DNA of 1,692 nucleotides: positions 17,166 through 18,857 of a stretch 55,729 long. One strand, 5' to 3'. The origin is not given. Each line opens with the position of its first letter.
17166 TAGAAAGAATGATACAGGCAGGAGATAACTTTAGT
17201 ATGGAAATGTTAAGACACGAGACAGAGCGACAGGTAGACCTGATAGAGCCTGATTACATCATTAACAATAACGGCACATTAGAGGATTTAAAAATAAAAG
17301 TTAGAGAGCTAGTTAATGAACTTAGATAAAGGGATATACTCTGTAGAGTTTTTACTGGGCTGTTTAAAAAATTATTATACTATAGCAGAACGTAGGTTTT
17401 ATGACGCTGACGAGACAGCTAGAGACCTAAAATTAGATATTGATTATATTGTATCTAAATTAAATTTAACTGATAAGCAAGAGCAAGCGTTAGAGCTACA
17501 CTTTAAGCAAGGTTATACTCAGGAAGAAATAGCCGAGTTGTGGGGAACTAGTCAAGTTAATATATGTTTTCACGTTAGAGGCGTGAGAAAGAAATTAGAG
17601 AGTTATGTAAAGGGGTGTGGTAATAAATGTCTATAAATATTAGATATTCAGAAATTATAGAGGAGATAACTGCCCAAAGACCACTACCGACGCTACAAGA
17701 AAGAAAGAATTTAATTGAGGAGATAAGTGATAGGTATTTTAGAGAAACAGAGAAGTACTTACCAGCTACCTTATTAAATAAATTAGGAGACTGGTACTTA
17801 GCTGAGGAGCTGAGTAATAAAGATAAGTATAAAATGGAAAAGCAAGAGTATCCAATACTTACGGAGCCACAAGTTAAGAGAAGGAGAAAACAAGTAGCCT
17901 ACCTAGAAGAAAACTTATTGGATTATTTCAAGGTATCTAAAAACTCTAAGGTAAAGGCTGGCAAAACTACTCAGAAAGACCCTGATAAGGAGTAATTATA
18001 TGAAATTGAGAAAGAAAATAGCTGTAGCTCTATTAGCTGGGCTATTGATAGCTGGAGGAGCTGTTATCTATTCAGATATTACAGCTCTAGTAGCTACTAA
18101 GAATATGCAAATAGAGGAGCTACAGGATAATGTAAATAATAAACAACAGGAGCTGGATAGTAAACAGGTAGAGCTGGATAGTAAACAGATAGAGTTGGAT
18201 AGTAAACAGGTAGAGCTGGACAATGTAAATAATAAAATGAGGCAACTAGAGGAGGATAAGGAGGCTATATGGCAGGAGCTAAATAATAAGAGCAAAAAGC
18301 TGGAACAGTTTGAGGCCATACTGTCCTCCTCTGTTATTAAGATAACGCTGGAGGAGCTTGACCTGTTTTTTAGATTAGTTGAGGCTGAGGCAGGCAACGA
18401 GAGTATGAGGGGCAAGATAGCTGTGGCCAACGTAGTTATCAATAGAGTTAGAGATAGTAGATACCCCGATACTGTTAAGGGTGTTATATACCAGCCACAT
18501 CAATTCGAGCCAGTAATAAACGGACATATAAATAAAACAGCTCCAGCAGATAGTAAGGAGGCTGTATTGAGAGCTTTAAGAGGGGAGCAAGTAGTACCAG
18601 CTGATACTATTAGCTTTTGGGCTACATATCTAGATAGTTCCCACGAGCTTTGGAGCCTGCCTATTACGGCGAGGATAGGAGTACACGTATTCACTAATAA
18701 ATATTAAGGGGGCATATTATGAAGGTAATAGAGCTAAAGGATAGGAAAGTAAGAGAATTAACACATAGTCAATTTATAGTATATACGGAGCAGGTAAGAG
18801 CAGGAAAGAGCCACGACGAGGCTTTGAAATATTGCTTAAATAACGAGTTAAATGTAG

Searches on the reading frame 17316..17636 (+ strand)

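Call 62: search_protein_families(library=pfam, proteins=[window:17316-17636:+], max_evalue=0.001)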
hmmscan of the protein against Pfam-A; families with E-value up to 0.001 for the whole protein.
window:17316-17636:+ (106 aa): 4 families
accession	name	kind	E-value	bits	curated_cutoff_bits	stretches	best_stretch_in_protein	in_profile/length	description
PF04545.22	Sigma70_r4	-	3.1e-06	27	24.1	1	51-93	5-47/50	Sigma-70, region 4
PF04297.20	UPF0122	-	6.3e-06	26.8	22.7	1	50-97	17-64/101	Putative helix-turn-helix protein, YlxM / p13 like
PF08281.18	Sigma70_r4_2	-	5e-05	23.3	25.7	1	51-94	11-54/54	Sigma-70, region 4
PF07638.17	Sigma70_ECF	-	0.00034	21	21.1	1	30-96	114-181/185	ECF sigma factor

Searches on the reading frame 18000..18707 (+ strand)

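Call 62: search_protein_families(library=pfam, proteins=[window:18000-18707:+], max_evalue=0.001)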
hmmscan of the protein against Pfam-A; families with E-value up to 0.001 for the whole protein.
window:18000-18707:+ (235 aa): 2 families
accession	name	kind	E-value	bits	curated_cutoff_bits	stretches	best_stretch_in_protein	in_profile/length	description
PF07486.17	Hydrolase_2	-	9.7e-26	90.8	27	1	133-231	1-99/100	Cell Wall Hydrolase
PF06818.20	Fez1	-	0.00056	20.9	34.4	1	34-105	43-114/199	Fez1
